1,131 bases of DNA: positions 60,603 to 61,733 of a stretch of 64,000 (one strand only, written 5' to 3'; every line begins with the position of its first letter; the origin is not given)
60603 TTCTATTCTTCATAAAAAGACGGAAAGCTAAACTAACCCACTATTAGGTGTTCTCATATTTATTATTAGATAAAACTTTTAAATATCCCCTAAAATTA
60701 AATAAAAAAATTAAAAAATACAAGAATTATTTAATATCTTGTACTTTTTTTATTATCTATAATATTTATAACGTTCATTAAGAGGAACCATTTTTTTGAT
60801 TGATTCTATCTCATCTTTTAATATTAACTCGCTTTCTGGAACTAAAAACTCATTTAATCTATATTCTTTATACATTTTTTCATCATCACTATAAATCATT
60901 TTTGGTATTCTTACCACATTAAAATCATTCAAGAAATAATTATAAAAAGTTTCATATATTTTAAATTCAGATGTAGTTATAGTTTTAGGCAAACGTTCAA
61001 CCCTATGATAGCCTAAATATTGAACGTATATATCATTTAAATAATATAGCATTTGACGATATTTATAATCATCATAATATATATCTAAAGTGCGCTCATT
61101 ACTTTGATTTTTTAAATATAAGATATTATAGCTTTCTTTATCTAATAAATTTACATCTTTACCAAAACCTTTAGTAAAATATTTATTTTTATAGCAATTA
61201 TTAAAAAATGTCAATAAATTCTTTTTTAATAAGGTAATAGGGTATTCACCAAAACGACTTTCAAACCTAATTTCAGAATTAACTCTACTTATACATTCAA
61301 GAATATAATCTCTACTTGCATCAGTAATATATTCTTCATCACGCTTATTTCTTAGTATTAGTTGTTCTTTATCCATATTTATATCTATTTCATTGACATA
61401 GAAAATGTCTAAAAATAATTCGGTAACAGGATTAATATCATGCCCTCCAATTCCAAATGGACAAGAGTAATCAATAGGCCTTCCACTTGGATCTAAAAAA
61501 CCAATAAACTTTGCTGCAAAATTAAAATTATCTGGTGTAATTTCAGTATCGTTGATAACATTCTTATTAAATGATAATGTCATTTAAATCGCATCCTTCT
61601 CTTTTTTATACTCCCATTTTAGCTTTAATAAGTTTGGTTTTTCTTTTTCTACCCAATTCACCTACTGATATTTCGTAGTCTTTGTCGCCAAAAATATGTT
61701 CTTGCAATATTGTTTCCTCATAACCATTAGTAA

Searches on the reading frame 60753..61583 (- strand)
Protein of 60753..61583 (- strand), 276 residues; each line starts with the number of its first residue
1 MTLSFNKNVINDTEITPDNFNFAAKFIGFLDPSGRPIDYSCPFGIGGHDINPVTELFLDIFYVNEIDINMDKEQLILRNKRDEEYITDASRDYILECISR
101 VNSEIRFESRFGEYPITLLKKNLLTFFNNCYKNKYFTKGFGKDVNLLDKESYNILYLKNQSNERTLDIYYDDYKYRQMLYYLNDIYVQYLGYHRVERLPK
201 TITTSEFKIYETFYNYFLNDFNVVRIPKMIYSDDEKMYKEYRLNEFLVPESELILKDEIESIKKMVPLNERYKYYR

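Call 46: find_encoding_contigs(protein=window:60753-61583:-, flank=2000, max_places=10)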
Protein window:60753-61583:- (276 aa): 4 contigs read that carry it; 1 place shown.
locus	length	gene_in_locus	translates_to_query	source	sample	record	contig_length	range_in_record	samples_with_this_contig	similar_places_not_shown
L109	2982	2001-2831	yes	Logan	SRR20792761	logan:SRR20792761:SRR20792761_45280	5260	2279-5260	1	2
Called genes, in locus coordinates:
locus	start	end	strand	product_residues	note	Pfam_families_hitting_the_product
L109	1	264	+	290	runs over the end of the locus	-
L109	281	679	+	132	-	PF01029:NusB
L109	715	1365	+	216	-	PF00702:Hydrolase, PF13419:HAD_2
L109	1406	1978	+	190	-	-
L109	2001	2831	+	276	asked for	-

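Call 55: search_protein_families(library=pfam, proteins=[window:60756-61583:-], max_evalue=0.001)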
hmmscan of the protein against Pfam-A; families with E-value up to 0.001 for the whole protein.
window:60756-61583:- (276 aa): 0 families

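Call 78: find_homologous_proteins(query=window:60756-61583:-, max_evalue=1e-40)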
Query window:60756-61583:- (276 aa): 20 proteins with E <= 1e-40 among 403 candidates.
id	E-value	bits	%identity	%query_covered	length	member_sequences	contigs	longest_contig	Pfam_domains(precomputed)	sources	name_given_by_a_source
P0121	2.8e-179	613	100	100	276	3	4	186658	-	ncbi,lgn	-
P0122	5.6e-65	238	47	100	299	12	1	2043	-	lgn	-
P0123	3.0e-64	236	46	100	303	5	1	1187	-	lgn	-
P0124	6.8e-64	234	45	100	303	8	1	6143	-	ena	-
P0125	7.6e-61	224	42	100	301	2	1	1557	-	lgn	-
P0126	4.2e-59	219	41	100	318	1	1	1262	-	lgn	-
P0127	9.2e-57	211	42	100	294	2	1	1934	-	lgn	-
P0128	2.2e-56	210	43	100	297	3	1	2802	-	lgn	-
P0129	7.6e-56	208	42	100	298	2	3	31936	-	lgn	-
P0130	2.2e-55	206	44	100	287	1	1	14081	-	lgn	-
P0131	8.2e-52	195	36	100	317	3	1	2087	-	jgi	jgi:hypothetical protein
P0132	5.6e-47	179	37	100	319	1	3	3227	-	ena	-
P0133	6.7e-47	179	41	100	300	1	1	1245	-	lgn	-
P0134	8.4e-47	178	35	100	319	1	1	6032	-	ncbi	-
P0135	1.2e-46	178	40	100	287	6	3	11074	-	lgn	-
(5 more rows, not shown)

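Call 79: find_encoding_contigs(protein=P0129, flank=1500, max_places=2)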
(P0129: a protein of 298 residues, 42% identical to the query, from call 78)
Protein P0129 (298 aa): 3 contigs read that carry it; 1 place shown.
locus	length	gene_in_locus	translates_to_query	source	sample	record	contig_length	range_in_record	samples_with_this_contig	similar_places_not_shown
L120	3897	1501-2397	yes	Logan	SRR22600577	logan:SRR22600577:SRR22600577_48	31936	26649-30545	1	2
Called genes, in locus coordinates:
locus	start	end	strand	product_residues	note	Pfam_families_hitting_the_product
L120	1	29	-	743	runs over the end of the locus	PF00403:HMA, PF00122:E1-E2_ATPase, PF00702:Hydrolase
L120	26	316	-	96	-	PF02583:Trns_repr_metal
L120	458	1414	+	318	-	PF14307:Glyco_tran_WbsX (weak)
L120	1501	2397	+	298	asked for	-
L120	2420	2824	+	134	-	PF25311:WDGH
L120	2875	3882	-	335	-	-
